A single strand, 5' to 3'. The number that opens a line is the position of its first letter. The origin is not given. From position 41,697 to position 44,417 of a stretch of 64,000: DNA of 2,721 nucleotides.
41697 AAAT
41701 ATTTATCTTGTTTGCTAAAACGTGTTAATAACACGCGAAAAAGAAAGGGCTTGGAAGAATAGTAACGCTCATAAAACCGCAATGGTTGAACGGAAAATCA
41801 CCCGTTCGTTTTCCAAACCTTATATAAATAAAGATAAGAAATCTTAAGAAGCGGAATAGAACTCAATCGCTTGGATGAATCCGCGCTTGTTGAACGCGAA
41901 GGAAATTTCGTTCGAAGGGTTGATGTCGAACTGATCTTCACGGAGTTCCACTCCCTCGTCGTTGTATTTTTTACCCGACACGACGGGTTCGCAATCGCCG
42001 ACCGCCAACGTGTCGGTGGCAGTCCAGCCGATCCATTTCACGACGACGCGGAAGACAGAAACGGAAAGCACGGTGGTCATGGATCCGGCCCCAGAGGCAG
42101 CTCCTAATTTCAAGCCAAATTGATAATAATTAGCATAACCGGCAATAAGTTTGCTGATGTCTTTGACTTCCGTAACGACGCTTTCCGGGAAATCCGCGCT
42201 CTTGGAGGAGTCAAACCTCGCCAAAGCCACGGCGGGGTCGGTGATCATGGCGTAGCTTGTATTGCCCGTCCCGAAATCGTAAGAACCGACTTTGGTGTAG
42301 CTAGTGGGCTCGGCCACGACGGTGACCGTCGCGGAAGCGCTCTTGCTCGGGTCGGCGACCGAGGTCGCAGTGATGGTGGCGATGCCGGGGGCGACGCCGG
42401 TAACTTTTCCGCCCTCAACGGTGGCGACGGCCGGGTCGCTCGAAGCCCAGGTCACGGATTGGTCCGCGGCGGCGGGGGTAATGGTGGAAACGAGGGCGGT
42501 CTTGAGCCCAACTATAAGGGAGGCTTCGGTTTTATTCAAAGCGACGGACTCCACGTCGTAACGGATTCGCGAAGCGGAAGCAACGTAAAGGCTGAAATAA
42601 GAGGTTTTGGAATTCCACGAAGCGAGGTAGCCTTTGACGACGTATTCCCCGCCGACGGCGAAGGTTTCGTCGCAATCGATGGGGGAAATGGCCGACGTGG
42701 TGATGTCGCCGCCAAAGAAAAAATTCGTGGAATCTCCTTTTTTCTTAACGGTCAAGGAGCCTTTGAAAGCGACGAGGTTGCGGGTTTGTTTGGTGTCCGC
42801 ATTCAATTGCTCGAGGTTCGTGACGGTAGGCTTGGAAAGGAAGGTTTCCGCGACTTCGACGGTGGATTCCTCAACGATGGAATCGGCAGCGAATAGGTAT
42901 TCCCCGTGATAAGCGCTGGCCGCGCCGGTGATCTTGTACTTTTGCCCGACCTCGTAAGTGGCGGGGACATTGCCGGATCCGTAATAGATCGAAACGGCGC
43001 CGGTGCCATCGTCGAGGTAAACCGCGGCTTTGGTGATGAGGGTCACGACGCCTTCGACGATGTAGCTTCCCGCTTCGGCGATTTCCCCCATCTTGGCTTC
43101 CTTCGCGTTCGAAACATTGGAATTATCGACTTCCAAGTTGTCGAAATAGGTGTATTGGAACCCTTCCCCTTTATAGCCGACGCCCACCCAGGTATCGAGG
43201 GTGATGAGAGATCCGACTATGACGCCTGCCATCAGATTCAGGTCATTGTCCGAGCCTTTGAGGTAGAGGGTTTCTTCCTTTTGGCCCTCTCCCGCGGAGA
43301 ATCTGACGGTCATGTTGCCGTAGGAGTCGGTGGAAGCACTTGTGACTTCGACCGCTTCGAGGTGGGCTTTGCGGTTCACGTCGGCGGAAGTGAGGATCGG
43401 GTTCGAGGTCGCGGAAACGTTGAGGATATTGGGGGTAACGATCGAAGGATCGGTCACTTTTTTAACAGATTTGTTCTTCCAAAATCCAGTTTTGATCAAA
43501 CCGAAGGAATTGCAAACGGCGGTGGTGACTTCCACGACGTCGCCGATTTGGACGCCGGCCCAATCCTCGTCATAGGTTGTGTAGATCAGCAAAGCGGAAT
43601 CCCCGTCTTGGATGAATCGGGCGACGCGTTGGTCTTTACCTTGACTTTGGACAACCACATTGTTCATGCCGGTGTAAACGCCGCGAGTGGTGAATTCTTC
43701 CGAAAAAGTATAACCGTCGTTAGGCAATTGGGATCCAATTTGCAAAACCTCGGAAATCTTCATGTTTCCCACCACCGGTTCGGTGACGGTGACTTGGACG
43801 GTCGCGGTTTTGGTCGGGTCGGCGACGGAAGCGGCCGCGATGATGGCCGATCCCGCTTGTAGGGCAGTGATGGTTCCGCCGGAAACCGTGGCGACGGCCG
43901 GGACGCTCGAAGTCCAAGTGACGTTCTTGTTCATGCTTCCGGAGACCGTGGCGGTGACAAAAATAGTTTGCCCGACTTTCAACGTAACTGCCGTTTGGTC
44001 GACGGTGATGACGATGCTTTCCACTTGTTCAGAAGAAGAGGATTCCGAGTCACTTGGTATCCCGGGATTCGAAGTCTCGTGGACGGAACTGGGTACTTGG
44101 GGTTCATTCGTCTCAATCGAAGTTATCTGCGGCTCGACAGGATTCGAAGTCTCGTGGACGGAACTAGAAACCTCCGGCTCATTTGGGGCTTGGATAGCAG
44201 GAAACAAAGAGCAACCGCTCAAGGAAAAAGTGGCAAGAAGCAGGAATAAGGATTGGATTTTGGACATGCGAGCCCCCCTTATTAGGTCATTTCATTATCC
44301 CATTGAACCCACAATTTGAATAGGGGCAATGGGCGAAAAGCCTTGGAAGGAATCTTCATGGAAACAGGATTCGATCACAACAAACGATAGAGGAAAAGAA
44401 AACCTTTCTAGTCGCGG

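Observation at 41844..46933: Tandem paralogous ~800-aa Big_2 surface lipoproteins inserted between groESL and the ADH gene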

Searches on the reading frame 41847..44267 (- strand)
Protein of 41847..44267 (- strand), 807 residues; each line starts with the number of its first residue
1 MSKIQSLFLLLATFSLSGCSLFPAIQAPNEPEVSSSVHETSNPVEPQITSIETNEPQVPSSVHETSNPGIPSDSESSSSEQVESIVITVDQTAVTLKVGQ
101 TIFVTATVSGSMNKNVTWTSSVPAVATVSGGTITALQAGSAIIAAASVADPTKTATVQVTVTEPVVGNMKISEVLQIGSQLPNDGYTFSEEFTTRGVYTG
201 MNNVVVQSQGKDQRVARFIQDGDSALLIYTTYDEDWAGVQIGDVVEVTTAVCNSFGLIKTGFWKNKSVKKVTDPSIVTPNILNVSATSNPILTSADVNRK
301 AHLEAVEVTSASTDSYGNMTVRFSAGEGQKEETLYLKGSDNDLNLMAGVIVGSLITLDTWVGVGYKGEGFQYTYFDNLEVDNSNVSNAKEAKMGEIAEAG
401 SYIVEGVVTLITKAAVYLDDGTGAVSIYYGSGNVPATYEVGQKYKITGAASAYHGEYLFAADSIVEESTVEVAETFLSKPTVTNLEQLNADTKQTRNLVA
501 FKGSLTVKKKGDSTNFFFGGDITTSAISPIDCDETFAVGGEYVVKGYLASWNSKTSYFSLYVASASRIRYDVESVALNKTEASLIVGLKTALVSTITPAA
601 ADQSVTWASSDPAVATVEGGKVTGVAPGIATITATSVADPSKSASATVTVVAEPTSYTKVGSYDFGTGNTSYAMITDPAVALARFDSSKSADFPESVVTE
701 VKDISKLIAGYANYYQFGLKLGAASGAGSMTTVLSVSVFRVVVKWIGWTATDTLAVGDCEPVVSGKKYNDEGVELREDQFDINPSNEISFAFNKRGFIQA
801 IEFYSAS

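Call 4: search_protein_families(library=pfam, proteins=[window:41847-44267:-], max_evalue=1)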
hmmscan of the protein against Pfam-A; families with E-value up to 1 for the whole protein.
window:41847-44267:- (807 aa): 5 families
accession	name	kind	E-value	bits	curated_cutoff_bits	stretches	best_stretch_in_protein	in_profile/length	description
PF02368.24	Big_2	-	1.1e-17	64.2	22.8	2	572-644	2-75/79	Bacterial Ig-like domain (group 2)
PF07679.22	I-set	-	0.13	12.8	23.7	1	89-121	5-37/90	Immunoglobulin I-set domain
PF14289.11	DUF4369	-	0.26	12.3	25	1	398-450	34-86/91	Domain of unknown function (DUF4369)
PF20578.4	aBig_2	-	0.36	11.1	27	0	600-634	32-69/89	Atrophied bacterial Ig domain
PF21461.3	HL_N-beta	-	0.44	10.8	27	0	121-144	19-42/57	Hyaluronate lyase, N-terminal beta-sheet domain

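Call 5: search_protein_families(library=ncbifam, proteins=[window:41847-44267:-], max_evalue=1)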
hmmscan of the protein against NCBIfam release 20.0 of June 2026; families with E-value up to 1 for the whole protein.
window:41847-44267:- (807 aa): 0 families

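Call 6: search_solved_structures(query=window:41847-44267:-, max_evalue=10, show_alignments=2)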
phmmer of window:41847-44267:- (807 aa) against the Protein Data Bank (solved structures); distinct sequences matched with E-value up to 10: 6.
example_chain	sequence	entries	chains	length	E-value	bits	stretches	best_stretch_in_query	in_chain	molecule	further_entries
7quz_AAA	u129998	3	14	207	1.5e-08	36.6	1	571-662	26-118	Beta-1,3-glucanase bglH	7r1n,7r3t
8env_H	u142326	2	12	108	0.47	11.8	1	454-492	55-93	Sheath initiator gp34 | Baseplate component gp34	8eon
2qes_A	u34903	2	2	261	0.48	11.8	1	3-93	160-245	Ribosome-inactivating protein PD-L4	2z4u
2qet_A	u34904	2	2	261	0.48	11.8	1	3-93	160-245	Ribosome-inactivating protein PD-L4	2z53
9b45_G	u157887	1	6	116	0.51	11.7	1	454-492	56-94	gp35 Sheath initiator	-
1gik_A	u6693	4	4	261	1.4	10.3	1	2-93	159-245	ANTIVIRAL PROTEIN S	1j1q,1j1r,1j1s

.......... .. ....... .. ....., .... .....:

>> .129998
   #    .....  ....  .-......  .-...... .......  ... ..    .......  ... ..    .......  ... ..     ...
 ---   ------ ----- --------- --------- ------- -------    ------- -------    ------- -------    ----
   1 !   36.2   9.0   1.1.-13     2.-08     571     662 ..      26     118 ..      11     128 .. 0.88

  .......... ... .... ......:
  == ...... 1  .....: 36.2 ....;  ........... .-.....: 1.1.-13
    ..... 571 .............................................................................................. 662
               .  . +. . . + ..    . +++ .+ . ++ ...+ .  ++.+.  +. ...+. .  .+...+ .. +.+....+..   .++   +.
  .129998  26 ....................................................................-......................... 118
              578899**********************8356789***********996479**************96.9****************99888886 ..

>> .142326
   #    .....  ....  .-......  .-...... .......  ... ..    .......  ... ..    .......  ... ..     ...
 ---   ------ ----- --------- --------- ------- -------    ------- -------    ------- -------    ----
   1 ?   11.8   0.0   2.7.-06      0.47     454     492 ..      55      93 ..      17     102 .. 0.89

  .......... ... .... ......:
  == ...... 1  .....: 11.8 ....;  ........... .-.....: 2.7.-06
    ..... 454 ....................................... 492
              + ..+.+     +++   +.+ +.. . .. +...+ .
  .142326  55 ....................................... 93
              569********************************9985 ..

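Call 7: find_homologous_proteins(query=window:41847-44267:-)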
Query window:41847-44267:- (807 aa): 104 proteins with E <= 0.001 among 8000 candidates.
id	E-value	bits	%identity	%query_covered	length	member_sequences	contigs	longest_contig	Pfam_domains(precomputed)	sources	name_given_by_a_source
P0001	0.0e+0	1734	100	100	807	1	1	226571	PF26182.1,PF02368.25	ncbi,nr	ncbi:MAG: Ig-like domain-containing protein [Candidatus Enteromonas sp.]|nr:Ig-like domain-containin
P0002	0.0e+0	1212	74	100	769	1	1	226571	PF26182.1,PF02368.25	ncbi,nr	ncbi:MAG: Ig-like domain-containing protein [Candidatus Enteromonas sp.]|nr:Ig-like domain-containin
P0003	0.0e+0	1123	75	92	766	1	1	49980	PF26182.1,PF02368.25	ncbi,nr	ncbi:MAG: Ig-like domain-containing protein [Candidatus Enteromonas sp.]|nr:Ig-like domain-containin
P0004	1.3e-252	858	73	71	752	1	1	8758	PF26182.1,PF02368.25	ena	-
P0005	3.0e-221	755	64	71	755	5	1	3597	PF26182.1,PF22359.3,PF02368.25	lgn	-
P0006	7.2e-54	201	49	11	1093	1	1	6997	PF26182.1,PF21461.4,PF02368.25,PF26918.1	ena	-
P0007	6.3e-50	188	41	12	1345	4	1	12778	PF07679.23,PF26182.1,PF21461.4,PF25354.2,PF22359.3,PF02368.25,PF20578.5,PF06832.19,PF26918.1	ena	-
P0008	8.1e-47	178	41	10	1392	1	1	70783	PF21764.4,PF00112.30,PF26182.1,PF21461.4,PF22359.3,PF02368.25,PF26918.1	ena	-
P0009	1.7e-44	170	51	10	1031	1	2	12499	PF21764.4,PF26182.1,PF21461.4,PF25354.2,PF02368.25,PF26918.1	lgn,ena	-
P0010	1.2e-43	168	51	9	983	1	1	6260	PF21764.4,PF26939.1,PF26182.1,PF21461.4,PF22359.3,PF02368.25,PF26918.1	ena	-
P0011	2.2e-39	154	52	10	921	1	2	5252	PF26182.1,PF21461.4,PF02368.25,PF26918.1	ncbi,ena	-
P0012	4.2e-39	153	44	10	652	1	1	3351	PF21764.4,PF26182.1,PF13927.13,PF25354.2,PF26184.2,PF16640.12,PF00047.32,PF22359.3,PF02368.25,PF20578.5,PF26918.1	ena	-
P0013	1.7e-38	151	48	10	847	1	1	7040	PF26182.1,PF15780.12,PF21461.4,PF02368.25,PF23486.2,PF26918.1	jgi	jgi:uncharacterized protein YjdB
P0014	1.2e-37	148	44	10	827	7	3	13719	PF26182.1,PF21461.4,PF00047.32,PF22359.3,PF02368.25,PF20578.5,PF26918.1,PF01223.30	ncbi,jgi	jgi:uncharacterized protein YjdB/DNA/RNA endonuclease G (NUC1)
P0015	9.0e-34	135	48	10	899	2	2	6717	PF26182.1,PF21461.4,PF22359.3,PF02368.25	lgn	-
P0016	1.4e-33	134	52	9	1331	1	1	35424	PF19127.7,PF07679.23,PF26182.1,PF01183.27,PF13927.13,PF21461.4,PF02368.25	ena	-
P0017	5.0e-28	116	41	9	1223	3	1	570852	PF07679.23,PF26182.1,PF09992.15,PF13927.13,PF22359.3,PF02368.25,PF26918.1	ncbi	ncbi:MAG: Ig-like domain-containing protein [Bacilli bacterium]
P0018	1.2e-27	115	35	12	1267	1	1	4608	PF26182.1,PF21461.4,PF22359.3,PF02368.25,PF20578.5,PF26918.1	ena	-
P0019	1.7e-27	114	53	10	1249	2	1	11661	PF19127.7,PF07679.23,PF26182.1,PF01183.27,PF21461.4,PF02368.25,PF20578.5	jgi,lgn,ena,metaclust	metaclust:\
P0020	2.1e-27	114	51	9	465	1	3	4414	PF26182.1,PF21461.4,PF22359.3,PF02368.25,PF20578.5,PF26918.1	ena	-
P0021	1.0e-26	112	46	11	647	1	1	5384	PF21764.4,PF26182.1,PF13927.13,PF21461.4,PF05899.19,PF00047.32,PF22359.3,PF02368.25,PF26918.1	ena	-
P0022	1.2e-26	111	37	11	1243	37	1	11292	PF21764.4,PF07679.23,PF19917.5,PF26182.1,PF13927.13,PF25354.2,PF22359.3,PF02368.25,PF20578.5,PF26183.2,PF26918.1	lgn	-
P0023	1.3e-26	111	40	8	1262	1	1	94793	PF21764.4,PF26182.1,PF25354.2,PF02368.25,PF20578.5,PF26918.1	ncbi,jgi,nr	ncbi:MAG: hypothetical protein K0S01_2183 [Herbinix sp.]|jgi:uncharacterized protein YjdB|nr:hypothe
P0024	1.8e-26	111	43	13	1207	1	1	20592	PF26182.1,PF21461.4,PF02368.25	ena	-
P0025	2.5e-26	110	48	9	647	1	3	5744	PF26182.1,PF13927.13,PF21461.4,PF00047.32,PF22359.3,PF02368.25,PF26918.1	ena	-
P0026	2.7e-26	110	48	9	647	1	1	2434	PF26182.1,PF13927.13,PF21461.4,PF00047.32,PF22359.3,PF02368.25,PF26918.1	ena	-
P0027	1.3e-25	108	48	10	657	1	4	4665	PF26182.1,PF13927.13,PF00047.32,PF22359.3,PF02368.25,PF26918.1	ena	-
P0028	1.6e-25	108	37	17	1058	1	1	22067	PF21764.4,PF26182.1,PF12894.14,PF22359.3,PF02368.25,PF20578.5,PF26918.1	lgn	-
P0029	2.0e-25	107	53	7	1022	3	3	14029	PF21764.4,PF26182.1,PF07686.24,PF19266.5,PF21461.4,PF25354.2,PF22359.3,PF02368.25,PF20578.5,PF26918.1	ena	-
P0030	6.7e-25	106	34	18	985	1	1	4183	PF21605.4,PF26182.1,PF25059.2,PF21461.4,PF22359.3,PF02368.25,PF26918.1,PF00041.28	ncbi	-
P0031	1.2e-24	105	52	9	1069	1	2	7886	PF09471.16,PF07686.24,PF16640.12,PF00047.32,PF13905.13,PF22359.3,PF02368.25,PF26918.1,PF07679.23,PF13927.13,PF21461.4,PF00578.28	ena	-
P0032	3.7e-24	103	36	13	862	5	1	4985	PF21764.4,PF26182.1,PF22359.3,PF02368.25,PF20578.5,PF26918.1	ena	-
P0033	1.7e-23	101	39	13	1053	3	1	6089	PF07679.23,PF13306.13,PF26182.1,PF00404.25,PF02368.25,PF13855.13,PF26918.1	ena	-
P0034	7.9e-23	99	45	11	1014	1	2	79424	PF05257.23,PF26182.1,PF15780.12,PF21461.4,PF22359.3,PF25850.1,PF02368.25,PF26918.1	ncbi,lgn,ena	-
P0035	2.5e-20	91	42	11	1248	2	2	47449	PF21764.4,PF26182.1,PF02368.25,PF20578.5,PF28291.1,PF06832.19,PF26918.1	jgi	jgi:uncharacterized protein YjdB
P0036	3.2e-20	90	46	10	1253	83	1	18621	PF21764.4,PF07679.23,PF26182.1,PF21461.4,PF22359.3,PF02368.25,PF20578.5,PF26918.1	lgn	-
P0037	3.5e-20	90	48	7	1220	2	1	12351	PF21764.4,PF26182.1,PF21461.4,PF00047.32,PF22359.3,PF00395.26,PF02368.25,PF20578.5,PF26918.1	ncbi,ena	-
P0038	2.8e-19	87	33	14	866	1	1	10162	PF21764.4,PF26182.1,PF21461.4,PF22359.3,PF02368.25,PF26918.1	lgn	-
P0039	3.5e-19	87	47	10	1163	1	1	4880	PF26182.1,PF02369.23,PF22359.3,PF22842.4,PF02368.25,PF26918.1,PF09134.17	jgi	jgi:uncharacterized protein YjdB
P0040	4.0e-19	87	36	13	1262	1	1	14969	PF21764.4,PF26182.1,PF22359.3,PF02368.25,PF26918.1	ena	-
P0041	3.0e-18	84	40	11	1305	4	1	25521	PF21764.4,PF26182.1,PF21461.4,PF25354.2,PF22359.3,PF02368.25,PF20578.5,PF26918.1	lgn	-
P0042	7.1e-18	82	40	11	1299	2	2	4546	PF21764.4,PF26182.1,PF21461.4,PF25354.2,PF22359.3,PF02368.25,PF20578.5,PF06832.19,PF26918.1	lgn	-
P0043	2.6e-17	81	44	10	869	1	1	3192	PF26182.1,PF03781.23,PF22359.3,PF02368.25,PF26918.1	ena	-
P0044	7.8e-17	79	38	11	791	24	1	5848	PF21764.4,PF26182.1,PF02368.25,PF20578.5,PF06832.19,PF26918.1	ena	-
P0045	4.1e-16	77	43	10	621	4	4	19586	PF21764.4,PF13306.13,PF26182.1,PF21461.4,PF22359.3,PF02368.25,PF26918.1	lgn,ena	-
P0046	7.7e-16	76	46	13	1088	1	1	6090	PF26182.1,PF02368.25,PF04231.20,PF26918.1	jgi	-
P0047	1.1e-15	75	53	8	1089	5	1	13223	PF13229.13,PF26182.1,PF02369.23,PF19878.6,PF22359.3,PF22842.4,PF02368.25,PF26918.1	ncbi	-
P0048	1.1e-15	75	42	10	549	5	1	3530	PF13306.13,PF26182.1,PF02368.25,PF26918.1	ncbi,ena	-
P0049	1.8e-15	74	37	13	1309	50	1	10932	PF26182.1,PF21461.4,PF02368.25,PF20578.5,PF26918.1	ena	-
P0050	2.2e-14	71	45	10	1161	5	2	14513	PF26182.1,PF00404.25,PF25354.2,PF22359.3,PF02368.25,PF20578.5,PF26918.1,PF08239.18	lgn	-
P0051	4.6e-14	70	38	10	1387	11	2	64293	PF21764.4,PF07679.23,PF26182.1,PF13927.13,PF21461.4,PF25354.2,PF22359.3,PF02368.25,PF26918.1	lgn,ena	-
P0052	5.2e-14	70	40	11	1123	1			PF07679.23,PF06280.19,PF26182.1,PF13927.13,PF02368.25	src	-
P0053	5.8e-14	69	46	11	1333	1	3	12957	PF26182.1,PF22359.3,PF02368.25,PF26918.1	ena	-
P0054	9.9e-14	69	37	11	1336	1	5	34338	PF21764.4,PF26182.1,PF21461.4,PF25354.2,PF22359.3,PF02368.25,PF26918.1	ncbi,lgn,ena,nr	ncbi:MAG: Ig domain-containing protein [Lachnospiraceae bacterium]|nr:Ig domain-containing protein [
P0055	1.1e-13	69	48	10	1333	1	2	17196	PF26182.1,PF22359.3,PF02368.25,PF26918.1,PF03415.20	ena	-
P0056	1.6e-13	68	37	11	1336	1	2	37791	PF21764.4,PF26182.1,PF21461.4,PF25354.2,PF22359.3,PF02368.25,PF26918.1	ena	-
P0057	1.6e-13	68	37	11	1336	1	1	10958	PF21764.4,PF26182.1,PF21461.4,PF25354.2,PF22359.3,PF02368.25,PF26918.1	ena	-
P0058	1.7e-13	68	37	11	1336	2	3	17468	PF21764.4,PF26182.1,PF21461.4,PF25354.2,PF22359.3,PF02368.25,PF26918.1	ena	-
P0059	1.7e-13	68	40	9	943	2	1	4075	PF19190.7,PF26182.1,PF13004.14,PF22359.3,PF02368.25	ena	-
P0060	1.8e-13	68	37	11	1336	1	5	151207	PF21764.4,PF26182.1,PF21461.4,PF25354.2,PF22359.3,PF02368.25,PF26918.1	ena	-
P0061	2.0e-13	68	37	11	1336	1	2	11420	PF21764.4,PF26182.1,PF21461.4,PF25354.2,PF22359.3,PF02368.25,PF26918.1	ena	-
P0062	3.0e-13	67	48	11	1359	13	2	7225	PF21764.4,PF02922.25,PF26182.1,PF21653.4,PF00128.32,PF03714.21,PF22359.3,PF02368.25,PF26918.1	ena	-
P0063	5.4e-13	66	43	11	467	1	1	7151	PF21461.4,PF22359.3,PF02368.25,PF26918.1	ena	-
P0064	9.6e-13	65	43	11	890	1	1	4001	PF26182.1,PF02369.23,PF22359.3,PF02368.25,PF26918.1,PF09134.17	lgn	-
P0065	1.1e-12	65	43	11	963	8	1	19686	PF02368.25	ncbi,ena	-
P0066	1.8e-11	61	42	12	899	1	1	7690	PF26182.1,PF21461.4,PF22359.3,PF02368.25,PF03415.20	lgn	-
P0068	5.5e-11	60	37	15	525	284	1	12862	PF26182.1,PF22359.3,PF02368.25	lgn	-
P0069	1.2e-10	59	30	21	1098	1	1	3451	PF07532.18,PF26182.1,PF13385.14,PF02368.25,PF26918.1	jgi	jgi:uncharacterized protein YjdB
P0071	2.6e-10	57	27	24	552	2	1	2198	PF21764.4,PF26182.1,PF25354.2,PF16640.12,PF02368.25,PF20578.5,PF26918.1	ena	-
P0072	3.4e-10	57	41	11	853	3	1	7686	PF26182.1,PF02369.23,PF22842.4,PF02368.25,PF26918.1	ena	-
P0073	1.8e-9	55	41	10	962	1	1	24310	PF21764.4,PF26182.1,PF02494.23,PF21461.4,PF02415.24,PF02368.25,PF20578.5,PF26918.1,PF07833.17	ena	-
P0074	1.9e-9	55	41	9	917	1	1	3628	PF26182.1,PF21461.4,PF02368.25,PF23486.2,PF26918.1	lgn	-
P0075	2.2e-9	54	57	10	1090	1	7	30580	PF09479.17,PF26182.1,PF22359.3,PF02368.25,PF26918.1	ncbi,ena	-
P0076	9.2e-9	52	49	10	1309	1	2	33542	PF26182.1,PF02368.25,PF26918.1,PF00082.28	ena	-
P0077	3.6e-8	50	50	10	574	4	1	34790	PF09479.17,PF26182.1,PF02368.25,PF26918.1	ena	-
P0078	5.5e-8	50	41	10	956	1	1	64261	PF21764.4,PF26182.1,PF02494.23,PF21461.4,PF02415.24,PF02368.25,PF26918.1,PF07833.17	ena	-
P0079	9.0e-7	46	46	10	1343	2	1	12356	PF22847.3,PF13385.14,PF22359.3,PF02368.25,PF20578.5,PF26918.1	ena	-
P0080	9.3e-7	46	42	10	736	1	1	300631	PF21461.4,PF22359.3,PF02368.25,PF26918.1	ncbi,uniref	ncbi:Ig-like domain-containing protein [Paenibacillus gansuensis]|uniref:Ig-like domain-containing p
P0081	1.1e-6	45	52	10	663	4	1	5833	PF02368.25,PF00082.28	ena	-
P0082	2.1e-6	45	40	12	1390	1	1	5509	PF26182.1,PF21461.4,PF22359.3,PF02368.25,PF16405.11,PF26918.1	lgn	-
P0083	2.2e-6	44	45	10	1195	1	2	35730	PF09479.17,PF13306.13,PF26182.1,PF02368.25,PF26918.1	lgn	-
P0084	4.1e-6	44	42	12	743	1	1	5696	PF26182.1,PF21461.4,PF22359.3,PF02368.25,PF26918.1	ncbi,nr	ncbi:MAG: Ig-like domain-containing protein, partial [Spirochaetales bacterium]|nr:Ig-like domain-co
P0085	4.7e-6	43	45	12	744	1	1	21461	PF26182.1,PF02368.25,PF26918.1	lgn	-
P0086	5.1e-6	43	56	9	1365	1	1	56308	PF07495.20,PF27332.1,PF15418.13,PF06458.19,PF16738.11,PF00128.32,PF24908.1,PF02368.25,PF23722.2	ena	-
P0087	6.1e-6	43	46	10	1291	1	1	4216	PF26182.1,PF21461.4,PF22359.3,PF02368.25,PF26918.1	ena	-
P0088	1.2e-5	42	43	11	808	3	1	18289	PF26182.1,PF21461.4,PF22359.3,PF18889.7,PF02368.25,PF26918.1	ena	-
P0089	1.3e-5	42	56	7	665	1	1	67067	PF07538.17,PF21461.4,PF02368.25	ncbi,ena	ncbi:MAG: Ig-like domain-containing protein [Eubacteriales bacterium]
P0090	1.9e-5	41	49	10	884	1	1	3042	PF26182.1,PF22359.3,PF02368.25,PF26918.1,PF00544.26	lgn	-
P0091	3.2e-5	41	41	9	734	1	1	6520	PF26182.1,PF05547.18,PF22359.3,PF02368.25,PF26918.1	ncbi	-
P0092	4.5e-5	40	40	10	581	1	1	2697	PF26182.1,PF01183.27,PF02368.25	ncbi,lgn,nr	ncbi:Ig-like domain-containing protein [Eubacteriales bacterium OttesenSCG-928-N13]|nr:Ig-like domai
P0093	4.8e-5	40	41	13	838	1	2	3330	PF21461.4,PF22359.3,PF02368.25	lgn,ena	-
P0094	5.5e-5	40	45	10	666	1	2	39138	PF26182.1,PF02368.25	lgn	-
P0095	8.1e-5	39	37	12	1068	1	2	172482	PF26182.1,PF02369.23,PF22359.3,PF22842.4,PF02368.25,PF26918.1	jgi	jgi:uncharacterized protein YjdB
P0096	9.9e-5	39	34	11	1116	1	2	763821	PF21461.4,PF22359.3,PF02368.25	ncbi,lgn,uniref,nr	ncbi:uncharacterized protein YjdB [Paenibacillus phyllosphaerae]|uniref:Uncharacterized protein YjdB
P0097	1.3e-4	39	48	9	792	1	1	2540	PF26182.1,PF21461.4,PF22359.3,PF18889.7,PF02368.25,PF26918.1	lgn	-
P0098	1.8e-4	38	49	8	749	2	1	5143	PF02369.23,PF02368.25,PF00041.28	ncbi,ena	-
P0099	3.0e-4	37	46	10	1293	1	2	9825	PF13306.13,PF26182.1,PF00404.25,PF07523.19,PF21461.4,PF25354.2,PF00963.25,PF12799.14,PF02368.25,PF13855.13,PF23952.2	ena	-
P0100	3.0e-4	37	47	10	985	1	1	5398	PF26182.1,PF02369.23,PF22359.3,PF22842.4,PF02368.25,PF26918.1,PF09134.17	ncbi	-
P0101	3.6e-4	37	32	16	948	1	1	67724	PF21764.4,PF26182.1,PF22359.3,PF02368.25,PF26918.1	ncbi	-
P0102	3.7e-4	37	48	9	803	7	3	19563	PF26182.1,PF21461.4,PF22359.3,PF18889.7,PF02368.25,PF26918.1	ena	-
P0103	4.8e-4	37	49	9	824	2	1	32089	PF00959.25,PF21461.4,PF22359.3,PF06347.20,PF02368.25,PF00018.35,PF18348.8,PF26918.1,PF08239.18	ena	-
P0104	8.7e-4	36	41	10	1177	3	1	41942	PF19127.7,PF26182.1,PF01183.27,PF02368.25,PF20578.5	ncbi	-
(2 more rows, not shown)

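Call 37: find_encoding_contigs(protein=P0003, flank=10000, max_places=4)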
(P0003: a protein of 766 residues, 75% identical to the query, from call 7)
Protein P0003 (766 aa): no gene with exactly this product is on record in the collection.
